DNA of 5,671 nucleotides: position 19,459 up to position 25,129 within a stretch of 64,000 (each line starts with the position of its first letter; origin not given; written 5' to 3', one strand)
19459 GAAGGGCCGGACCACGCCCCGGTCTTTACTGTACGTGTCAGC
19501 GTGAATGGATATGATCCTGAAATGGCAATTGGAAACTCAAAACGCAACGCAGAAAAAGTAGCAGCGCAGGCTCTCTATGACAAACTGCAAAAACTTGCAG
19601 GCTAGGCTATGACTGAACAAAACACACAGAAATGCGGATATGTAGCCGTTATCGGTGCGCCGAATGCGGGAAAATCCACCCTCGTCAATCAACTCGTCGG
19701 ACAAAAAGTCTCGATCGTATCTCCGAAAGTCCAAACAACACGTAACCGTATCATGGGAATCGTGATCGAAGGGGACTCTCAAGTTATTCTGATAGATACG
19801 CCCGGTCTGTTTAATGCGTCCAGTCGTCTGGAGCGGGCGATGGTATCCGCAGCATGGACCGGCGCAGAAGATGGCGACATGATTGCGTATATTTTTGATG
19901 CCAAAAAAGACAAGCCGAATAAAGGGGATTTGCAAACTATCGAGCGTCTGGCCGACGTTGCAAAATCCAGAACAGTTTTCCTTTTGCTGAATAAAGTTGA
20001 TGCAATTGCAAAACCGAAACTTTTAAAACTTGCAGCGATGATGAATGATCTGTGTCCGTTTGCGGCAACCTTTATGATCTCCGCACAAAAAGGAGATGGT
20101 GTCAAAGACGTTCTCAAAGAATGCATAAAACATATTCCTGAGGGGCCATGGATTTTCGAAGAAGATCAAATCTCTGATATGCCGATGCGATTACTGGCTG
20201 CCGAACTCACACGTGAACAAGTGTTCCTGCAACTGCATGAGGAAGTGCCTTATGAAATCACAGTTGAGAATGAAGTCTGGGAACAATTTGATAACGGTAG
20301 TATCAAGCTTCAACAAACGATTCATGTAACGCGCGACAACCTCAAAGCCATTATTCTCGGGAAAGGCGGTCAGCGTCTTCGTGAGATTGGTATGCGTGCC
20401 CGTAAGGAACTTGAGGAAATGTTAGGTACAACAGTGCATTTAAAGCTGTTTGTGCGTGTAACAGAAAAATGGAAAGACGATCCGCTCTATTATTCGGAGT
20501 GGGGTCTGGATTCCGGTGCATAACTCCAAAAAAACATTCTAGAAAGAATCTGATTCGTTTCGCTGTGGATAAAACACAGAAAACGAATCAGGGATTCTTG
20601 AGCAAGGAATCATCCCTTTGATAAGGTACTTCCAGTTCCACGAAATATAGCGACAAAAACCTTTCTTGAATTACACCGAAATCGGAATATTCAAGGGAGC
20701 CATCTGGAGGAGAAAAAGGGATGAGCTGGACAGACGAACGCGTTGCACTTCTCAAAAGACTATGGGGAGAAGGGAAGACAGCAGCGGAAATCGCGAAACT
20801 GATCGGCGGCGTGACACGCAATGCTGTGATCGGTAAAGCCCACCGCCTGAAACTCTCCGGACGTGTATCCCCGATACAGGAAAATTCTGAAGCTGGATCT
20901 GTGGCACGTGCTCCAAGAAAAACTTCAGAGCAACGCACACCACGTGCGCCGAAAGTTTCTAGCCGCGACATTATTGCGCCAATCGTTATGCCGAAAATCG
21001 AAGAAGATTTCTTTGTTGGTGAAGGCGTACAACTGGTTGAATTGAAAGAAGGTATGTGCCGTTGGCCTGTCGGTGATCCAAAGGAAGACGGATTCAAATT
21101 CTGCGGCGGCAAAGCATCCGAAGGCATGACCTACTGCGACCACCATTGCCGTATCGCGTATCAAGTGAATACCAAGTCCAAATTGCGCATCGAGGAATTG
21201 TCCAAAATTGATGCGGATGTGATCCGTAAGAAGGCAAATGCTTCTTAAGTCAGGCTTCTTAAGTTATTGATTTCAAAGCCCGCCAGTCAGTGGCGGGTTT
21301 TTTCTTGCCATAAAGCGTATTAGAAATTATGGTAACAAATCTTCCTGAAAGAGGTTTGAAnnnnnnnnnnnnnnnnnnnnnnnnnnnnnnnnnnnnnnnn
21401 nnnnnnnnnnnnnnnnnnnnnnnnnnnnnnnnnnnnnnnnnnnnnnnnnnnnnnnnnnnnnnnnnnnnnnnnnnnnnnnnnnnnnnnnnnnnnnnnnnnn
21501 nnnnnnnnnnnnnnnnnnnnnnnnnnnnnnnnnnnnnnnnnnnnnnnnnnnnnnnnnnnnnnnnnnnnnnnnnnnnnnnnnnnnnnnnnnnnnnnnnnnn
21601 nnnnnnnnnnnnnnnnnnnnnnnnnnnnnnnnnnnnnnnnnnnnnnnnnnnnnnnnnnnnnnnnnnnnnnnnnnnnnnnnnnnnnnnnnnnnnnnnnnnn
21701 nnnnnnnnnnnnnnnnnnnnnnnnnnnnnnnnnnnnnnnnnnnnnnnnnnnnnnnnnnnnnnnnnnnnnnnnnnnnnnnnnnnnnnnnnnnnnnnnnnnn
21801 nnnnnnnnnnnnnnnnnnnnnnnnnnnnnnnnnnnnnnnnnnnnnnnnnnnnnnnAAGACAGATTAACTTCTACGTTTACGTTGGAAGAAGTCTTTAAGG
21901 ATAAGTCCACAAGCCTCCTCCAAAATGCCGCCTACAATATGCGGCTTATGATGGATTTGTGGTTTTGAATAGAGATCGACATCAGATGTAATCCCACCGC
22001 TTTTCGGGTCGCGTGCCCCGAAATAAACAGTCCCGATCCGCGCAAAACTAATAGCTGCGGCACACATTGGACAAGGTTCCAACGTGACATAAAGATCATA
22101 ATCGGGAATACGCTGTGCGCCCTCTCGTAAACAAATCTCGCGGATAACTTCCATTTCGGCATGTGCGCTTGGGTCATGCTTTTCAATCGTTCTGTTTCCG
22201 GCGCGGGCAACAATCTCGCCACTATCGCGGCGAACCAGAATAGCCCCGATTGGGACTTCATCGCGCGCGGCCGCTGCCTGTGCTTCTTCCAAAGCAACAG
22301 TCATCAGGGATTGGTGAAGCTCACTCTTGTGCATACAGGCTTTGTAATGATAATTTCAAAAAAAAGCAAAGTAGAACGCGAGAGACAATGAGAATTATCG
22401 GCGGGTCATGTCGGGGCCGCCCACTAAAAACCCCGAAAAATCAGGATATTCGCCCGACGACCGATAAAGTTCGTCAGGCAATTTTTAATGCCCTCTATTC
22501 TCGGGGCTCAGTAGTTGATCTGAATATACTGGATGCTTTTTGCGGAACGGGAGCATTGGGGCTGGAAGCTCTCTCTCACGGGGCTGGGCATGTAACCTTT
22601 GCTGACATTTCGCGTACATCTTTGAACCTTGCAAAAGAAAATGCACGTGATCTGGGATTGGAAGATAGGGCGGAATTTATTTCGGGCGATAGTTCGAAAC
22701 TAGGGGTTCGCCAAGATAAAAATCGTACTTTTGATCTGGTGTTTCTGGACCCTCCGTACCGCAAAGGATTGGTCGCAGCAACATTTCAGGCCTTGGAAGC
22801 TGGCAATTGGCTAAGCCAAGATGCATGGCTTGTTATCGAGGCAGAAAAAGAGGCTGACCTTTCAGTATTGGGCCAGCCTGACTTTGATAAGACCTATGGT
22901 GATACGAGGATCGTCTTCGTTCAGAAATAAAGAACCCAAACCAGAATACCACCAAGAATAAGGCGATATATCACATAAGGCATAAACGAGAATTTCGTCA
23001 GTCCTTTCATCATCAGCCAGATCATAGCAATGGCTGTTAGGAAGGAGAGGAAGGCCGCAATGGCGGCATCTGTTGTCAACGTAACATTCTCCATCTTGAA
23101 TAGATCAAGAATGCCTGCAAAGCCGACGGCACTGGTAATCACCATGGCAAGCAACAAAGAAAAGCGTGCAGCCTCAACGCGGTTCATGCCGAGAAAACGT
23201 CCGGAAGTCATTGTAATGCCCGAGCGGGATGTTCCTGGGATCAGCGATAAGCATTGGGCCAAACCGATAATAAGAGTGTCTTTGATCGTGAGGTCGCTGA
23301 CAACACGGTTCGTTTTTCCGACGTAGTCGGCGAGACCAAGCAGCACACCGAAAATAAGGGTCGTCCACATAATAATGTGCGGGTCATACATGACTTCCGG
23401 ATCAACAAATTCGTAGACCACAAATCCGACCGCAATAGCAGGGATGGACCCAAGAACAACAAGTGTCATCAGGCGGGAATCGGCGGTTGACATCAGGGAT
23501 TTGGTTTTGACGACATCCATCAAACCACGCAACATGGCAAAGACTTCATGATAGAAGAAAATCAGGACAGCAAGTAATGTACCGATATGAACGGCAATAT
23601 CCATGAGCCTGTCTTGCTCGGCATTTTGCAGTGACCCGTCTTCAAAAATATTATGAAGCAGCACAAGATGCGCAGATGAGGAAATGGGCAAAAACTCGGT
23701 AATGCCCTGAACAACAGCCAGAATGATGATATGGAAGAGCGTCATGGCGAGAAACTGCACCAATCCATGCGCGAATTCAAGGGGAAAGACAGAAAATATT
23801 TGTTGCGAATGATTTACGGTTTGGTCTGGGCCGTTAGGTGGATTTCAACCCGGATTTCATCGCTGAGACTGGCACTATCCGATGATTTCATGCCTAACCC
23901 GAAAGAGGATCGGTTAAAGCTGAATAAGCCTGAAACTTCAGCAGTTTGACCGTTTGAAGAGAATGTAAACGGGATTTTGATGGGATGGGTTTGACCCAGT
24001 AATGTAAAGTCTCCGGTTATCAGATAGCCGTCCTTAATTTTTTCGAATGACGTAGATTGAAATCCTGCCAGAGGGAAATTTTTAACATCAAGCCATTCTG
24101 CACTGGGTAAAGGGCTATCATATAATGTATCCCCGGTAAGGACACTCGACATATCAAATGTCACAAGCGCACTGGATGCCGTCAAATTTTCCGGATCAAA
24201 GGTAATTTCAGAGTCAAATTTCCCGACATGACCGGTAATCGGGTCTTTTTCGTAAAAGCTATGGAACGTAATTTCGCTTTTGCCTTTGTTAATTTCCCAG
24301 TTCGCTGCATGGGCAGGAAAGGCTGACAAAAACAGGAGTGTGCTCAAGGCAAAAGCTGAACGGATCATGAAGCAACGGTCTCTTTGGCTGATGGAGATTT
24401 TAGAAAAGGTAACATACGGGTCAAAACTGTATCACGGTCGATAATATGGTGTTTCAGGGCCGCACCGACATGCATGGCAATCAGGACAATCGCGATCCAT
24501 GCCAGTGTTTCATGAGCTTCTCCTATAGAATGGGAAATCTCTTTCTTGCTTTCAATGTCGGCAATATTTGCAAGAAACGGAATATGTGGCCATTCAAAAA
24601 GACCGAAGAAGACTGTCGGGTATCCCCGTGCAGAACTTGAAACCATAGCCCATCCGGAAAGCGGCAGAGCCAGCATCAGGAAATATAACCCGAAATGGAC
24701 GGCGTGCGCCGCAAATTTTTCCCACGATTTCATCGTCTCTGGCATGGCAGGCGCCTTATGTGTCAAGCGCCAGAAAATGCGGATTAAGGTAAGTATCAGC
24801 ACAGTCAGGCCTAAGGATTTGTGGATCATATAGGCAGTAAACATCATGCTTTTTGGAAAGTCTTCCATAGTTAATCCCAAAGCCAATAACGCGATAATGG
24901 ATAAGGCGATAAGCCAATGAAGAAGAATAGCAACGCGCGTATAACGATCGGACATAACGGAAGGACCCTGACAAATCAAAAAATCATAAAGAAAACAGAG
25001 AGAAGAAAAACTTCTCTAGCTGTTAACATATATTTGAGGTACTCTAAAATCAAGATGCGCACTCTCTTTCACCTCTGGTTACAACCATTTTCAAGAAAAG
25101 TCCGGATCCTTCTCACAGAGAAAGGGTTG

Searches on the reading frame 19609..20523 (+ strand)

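Call 67: search_protein_families(library=pfam, proteins=[window:19609-20523:+], max_evalue=0.0001)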
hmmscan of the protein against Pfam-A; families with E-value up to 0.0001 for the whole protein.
window:19609-20523:+ (304 aa): 7 families
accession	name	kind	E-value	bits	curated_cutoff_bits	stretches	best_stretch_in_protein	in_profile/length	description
PF01926.29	MMR_HSR1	-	4.8e-23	81.9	21.9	1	12-129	2-113/113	50S ribosome-binding GTPase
PF07650.23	KH_2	-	3.2e-14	52.9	22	1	212-288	1-77/78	KH domain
PF02421.24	FeoB_N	-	6.7e-12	45.6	27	1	12-170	3-154/156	Ferrous iron transport protein B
PF00350.29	Dynamin_N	-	1.5e-11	45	27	1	12-45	1-34/168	Dynamin family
PF00009.33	GTP_EFTU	-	1.9e-09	37.8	26.5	1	12-177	6-187/188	Elongation factor Tu GTP binding domain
PF03193.22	RsgA_GTPase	-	2.2e-07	31.3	30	0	11-67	108-168/174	RsgA GTPase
PF04548.22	AIG1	-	3.3e-05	23.7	27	1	13-78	4-70/212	AIG1 family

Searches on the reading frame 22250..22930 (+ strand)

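Call 16: search_protein_families(library=pfam, proteins=[window:22250-22930:+], max_evalue=0.001)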
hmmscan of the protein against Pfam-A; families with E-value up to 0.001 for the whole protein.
window:22250-22930:+ (226 aa): 13 families
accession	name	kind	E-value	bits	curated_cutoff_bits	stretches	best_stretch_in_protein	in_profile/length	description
PF03602.21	Cons_hypoth95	-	1.4e-46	158.9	24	1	47-206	1-160/182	Conserved hypothetical protein 95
PF13847.12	Methyltransf_31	-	2.2e-11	44.1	27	1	90-167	4-81/145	Methyltransferase domain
PF13649.12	Methyltransf_25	-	1.7e-10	41.9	27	1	93-166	1-70/97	Methyltransferase domain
PF05175.20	MTS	-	4.4e-10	39.9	23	1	89-191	31-133/170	Methyltransferase small domain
PF01170.24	UPF0020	-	1.3e-07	31.9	22.3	1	89-172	28-133/197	RMKL-like, methyltransferase domain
PF09445.16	Methyltransf_15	-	1.5e-06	28.3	22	1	93-170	4-81/165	RNA cap guanine-N2 methyltransferase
PF02086.21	MethyltransfD12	-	1.2e-05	25.6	22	0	93-134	24-64/253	D12 class N6 adenine-specific DNA methyltransferase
PF10672.15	Methyltrans_SAM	-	5.9e-05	22.9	27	1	89-176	123-212/286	S-adenosylmethionine-dependent methyltransferase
PF08241.18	Methyltransf_11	-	6.6e-05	23.9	21.2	1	94-166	1-66/95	Methyltransferase domain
PF13578.12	Methyltransf_24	-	7.7e-05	24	26.3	1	105-196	16-102/105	Methyltransferase domain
PF01209.24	Ubie_methyltran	-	0.00016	21.5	20.1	1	90-164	48-120/233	ubiE/COQ5 methyltransferase family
PF08242.18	Methyltransf_12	-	0.00021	22.4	30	1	94-165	1-70/98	Methyltransferase domain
PF06325.19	PrmA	-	0.00033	20.7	22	1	92-147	164-220/296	Ribosomal protein L11 methyltransferase (PrmA)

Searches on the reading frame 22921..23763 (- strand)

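Call 16: search_protein_families(library=pfam, proteins=[window:22921-23763:-], max_evalue=0.001)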
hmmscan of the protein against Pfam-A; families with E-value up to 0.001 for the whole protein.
window:22921-23763:- (280 aa): 1 family
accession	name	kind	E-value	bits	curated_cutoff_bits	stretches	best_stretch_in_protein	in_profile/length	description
PF02673.24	BacA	-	3.5e-68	230.5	33.4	1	13-272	2-256/257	Bacitracin resistance protein BacA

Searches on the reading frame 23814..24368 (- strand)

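Call 16: search_protein_families(library=pfam, proteins=[window:23814-24368:-], max_evalue=0.001)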
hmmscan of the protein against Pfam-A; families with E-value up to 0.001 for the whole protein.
window:23814-24368:- (184 aa): 1 family
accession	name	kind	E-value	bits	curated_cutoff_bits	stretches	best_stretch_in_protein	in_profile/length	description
PF04264.18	YceI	-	1.9e-32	113.2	23.7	1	24-180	1-150/150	YceI-like domain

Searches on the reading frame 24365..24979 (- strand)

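Call 16: search_protein_families(library=pfam, proteins=[window:24365-24979:-], max_evalue=0.001)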
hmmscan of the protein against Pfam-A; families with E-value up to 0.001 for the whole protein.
window:24365-24979:- (204 aa): 1 family
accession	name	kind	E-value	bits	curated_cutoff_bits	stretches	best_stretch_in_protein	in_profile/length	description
PF01292.26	Ni_hydr_CYTB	-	7e-35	120.8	30.1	1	12-191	1-178/179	Prokaryotic cytochrome b561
